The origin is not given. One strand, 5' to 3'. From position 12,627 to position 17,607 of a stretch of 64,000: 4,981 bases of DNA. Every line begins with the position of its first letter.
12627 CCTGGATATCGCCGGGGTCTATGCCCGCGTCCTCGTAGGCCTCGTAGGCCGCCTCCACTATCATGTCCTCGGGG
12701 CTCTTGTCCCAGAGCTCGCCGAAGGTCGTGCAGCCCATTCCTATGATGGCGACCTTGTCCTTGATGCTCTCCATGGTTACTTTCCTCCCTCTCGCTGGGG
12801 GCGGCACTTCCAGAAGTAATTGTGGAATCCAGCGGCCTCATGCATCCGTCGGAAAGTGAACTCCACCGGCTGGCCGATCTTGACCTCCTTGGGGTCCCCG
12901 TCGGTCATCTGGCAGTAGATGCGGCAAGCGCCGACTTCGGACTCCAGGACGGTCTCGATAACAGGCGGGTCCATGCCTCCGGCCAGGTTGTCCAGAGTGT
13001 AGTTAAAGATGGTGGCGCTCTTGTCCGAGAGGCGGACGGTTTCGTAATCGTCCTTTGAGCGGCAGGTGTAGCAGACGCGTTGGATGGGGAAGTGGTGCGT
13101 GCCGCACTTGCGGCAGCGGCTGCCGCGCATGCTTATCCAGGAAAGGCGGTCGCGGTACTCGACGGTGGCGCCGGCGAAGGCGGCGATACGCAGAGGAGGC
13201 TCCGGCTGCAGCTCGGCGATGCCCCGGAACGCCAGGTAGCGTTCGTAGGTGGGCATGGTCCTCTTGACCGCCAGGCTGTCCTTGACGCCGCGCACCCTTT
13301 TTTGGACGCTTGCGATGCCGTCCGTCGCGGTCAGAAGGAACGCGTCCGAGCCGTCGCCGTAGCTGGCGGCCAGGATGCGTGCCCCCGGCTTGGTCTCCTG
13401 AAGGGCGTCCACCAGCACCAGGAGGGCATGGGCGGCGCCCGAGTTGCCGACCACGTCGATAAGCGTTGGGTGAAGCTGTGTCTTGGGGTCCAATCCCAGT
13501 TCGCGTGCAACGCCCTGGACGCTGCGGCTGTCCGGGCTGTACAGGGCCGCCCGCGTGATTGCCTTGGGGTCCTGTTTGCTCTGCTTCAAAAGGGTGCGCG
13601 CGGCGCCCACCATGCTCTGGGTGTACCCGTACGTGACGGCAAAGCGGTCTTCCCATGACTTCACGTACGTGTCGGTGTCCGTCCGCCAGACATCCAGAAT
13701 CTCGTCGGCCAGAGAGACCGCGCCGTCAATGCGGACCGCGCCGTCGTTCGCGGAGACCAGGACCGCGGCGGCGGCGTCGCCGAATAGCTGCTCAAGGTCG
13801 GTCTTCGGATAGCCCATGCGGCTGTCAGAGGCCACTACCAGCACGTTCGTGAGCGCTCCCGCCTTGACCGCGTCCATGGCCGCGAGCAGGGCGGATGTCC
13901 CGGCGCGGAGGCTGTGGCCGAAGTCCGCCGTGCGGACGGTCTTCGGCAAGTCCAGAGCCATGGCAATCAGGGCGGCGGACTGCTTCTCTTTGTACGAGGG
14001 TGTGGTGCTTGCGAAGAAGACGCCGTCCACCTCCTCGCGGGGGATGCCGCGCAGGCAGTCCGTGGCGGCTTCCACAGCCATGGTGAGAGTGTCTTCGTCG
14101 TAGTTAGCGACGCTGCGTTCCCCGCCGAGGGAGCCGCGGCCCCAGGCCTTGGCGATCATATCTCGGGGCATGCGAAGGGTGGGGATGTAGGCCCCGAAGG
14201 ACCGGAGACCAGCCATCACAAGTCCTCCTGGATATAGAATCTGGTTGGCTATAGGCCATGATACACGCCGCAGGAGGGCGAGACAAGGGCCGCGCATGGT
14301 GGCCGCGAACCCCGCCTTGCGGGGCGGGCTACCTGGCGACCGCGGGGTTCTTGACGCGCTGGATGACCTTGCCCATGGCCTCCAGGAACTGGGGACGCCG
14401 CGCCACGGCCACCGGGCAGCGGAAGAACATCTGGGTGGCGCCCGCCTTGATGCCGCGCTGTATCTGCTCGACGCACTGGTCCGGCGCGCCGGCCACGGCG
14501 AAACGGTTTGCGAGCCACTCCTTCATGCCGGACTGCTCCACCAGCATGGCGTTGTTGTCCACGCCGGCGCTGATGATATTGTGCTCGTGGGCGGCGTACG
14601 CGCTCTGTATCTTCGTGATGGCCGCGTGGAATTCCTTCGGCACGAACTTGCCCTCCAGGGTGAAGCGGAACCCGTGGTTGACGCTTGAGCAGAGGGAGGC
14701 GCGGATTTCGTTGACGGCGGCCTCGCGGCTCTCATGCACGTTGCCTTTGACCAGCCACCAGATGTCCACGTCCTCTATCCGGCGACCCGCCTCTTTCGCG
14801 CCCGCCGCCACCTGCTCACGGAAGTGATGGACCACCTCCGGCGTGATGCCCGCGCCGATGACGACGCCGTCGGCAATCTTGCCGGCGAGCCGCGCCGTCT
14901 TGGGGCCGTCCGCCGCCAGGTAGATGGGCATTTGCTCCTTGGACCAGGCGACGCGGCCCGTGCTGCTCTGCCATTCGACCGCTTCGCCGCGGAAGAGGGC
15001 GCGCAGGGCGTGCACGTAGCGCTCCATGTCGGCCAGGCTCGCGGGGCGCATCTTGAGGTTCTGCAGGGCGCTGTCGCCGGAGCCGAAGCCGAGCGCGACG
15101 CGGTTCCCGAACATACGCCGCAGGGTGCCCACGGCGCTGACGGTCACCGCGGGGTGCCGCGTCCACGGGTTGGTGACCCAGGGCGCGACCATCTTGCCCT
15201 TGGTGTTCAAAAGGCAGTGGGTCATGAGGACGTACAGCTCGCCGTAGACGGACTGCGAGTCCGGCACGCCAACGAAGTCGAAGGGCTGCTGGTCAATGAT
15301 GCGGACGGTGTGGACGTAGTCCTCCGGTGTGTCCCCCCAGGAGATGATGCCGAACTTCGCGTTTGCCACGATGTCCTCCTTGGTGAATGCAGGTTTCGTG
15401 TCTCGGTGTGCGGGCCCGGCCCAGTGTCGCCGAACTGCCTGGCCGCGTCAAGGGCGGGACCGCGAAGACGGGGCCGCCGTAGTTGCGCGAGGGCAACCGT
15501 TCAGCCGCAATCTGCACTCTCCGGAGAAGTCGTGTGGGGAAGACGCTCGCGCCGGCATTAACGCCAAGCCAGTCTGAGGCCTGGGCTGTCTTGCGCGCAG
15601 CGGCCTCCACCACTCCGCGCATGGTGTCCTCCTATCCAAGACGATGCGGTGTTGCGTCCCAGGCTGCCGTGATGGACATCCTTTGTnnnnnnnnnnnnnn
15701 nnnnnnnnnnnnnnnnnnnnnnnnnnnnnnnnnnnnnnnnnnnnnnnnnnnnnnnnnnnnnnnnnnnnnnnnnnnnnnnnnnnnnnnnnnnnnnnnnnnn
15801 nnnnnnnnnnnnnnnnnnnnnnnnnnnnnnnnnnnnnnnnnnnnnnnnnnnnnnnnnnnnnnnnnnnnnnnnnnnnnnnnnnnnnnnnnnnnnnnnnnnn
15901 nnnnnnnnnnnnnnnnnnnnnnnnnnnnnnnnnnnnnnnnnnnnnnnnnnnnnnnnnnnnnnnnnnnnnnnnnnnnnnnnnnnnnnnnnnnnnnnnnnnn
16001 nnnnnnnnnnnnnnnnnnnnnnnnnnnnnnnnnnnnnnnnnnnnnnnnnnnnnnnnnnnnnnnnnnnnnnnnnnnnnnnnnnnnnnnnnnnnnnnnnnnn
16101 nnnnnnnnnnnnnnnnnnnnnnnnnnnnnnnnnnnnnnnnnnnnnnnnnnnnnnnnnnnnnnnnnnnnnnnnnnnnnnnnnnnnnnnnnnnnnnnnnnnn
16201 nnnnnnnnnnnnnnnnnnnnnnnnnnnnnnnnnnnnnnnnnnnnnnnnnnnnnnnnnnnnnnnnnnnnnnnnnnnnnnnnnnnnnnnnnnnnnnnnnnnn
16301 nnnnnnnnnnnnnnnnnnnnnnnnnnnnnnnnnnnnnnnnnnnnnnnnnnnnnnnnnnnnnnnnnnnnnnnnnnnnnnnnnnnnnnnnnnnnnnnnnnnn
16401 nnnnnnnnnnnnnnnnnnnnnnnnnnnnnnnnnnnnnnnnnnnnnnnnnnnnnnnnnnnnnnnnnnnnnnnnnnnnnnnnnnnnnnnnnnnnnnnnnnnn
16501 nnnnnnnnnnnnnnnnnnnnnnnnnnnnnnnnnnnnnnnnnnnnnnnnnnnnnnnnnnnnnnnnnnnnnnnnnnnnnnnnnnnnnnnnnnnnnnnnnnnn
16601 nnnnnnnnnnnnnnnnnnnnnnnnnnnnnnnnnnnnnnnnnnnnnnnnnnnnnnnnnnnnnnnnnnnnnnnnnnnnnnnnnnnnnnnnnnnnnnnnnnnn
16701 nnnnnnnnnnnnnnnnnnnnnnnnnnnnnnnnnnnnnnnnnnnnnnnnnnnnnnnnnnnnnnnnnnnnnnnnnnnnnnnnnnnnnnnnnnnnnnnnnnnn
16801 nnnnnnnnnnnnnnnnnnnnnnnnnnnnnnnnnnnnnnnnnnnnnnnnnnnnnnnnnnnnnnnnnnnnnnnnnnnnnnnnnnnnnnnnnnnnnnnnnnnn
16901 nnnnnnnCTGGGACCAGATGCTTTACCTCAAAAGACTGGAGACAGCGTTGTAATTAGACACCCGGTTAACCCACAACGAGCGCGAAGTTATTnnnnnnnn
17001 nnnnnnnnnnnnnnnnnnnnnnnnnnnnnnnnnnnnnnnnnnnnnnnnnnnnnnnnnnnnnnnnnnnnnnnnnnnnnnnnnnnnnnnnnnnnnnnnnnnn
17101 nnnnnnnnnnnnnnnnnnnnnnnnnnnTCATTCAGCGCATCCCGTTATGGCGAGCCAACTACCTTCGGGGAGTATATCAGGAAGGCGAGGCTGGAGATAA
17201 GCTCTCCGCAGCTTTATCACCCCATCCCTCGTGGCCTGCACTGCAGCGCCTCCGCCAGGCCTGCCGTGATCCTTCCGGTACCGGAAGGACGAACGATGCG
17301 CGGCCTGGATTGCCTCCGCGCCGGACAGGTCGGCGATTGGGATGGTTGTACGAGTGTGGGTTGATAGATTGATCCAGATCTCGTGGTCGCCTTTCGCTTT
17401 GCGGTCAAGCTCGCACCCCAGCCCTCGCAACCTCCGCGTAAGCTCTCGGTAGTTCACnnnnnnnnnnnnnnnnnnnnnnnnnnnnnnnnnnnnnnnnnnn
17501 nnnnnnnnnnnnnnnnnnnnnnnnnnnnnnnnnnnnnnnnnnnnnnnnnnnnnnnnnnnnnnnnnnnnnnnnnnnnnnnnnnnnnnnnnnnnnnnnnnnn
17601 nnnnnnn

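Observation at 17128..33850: Recurring theme: every TA cassette in the window sits on a duplication or junction signature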

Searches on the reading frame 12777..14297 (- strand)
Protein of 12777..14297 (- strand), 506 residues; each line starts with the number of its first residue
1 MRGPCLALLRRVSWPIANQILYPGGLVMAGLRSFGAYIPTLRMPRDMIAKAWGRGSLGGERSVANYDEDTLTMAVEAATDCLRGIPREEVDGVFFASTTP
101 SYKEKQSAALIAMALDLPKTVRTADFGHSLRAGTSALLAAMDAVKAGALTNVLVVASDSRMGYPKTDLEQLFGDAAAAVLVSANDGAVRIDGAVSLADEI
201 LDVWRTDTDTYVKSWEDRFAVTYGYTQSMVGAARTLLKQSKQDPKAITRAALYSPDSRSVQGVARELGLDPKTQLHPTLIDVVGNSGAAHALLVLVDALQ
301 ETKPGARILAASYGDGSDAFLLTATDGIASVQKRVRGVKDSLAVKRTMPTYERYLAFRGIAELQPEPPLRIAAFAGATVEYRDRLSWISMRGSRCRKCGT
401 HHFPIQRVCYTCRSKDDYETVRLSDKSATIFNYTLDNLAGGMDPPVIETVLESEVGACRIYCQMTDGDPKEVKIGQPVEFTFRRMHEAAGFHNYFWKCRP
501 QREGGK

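Call 92: search_protein_families(library=pfam, proteins=[window:12777-14297:-], max_evalue=0.00001)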
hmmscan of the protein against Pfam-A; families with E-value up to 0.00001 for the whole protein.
window:12777-14297:- (506 aa): 2 families
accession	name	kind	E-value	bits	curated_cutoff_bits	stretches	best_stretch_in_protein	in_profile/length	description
PF12172.15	zf-ChsH2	-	1.8e-07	31.2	23.2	1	391-416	10-35/37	ChsH2, rubredoxin-like zinc ribbon domain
PF08545.16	ACP_syn_III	-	3.1e-07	30.6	24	1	134-186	11-67/80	3-Oxoacyl-[acyl-carrier-protein (ACP)] synthase III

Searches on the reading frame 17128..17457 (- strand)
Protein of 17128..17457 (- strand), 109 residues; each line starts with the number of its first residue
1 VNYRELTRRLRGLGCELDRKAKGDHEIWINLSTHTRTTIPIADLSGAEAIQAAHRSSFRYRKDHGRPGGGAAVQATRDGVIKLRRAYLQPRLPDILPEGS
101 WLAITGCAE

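Call 8: search_protein_families(library=pfam, proteins=[window:17128-17457:-], max_evalue=0.01)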
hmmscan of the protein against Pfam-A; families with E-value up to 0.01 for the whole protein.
window:17128-17457:- (109 aa): 1 family
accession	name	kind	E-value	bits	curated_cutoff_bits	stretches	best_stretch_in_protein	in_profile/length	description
PF07927.17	HicA_toxin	-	1.4e-06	28.7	27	1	3-41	1-38/58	HicA toxin of bacterial toxin-antitoxin,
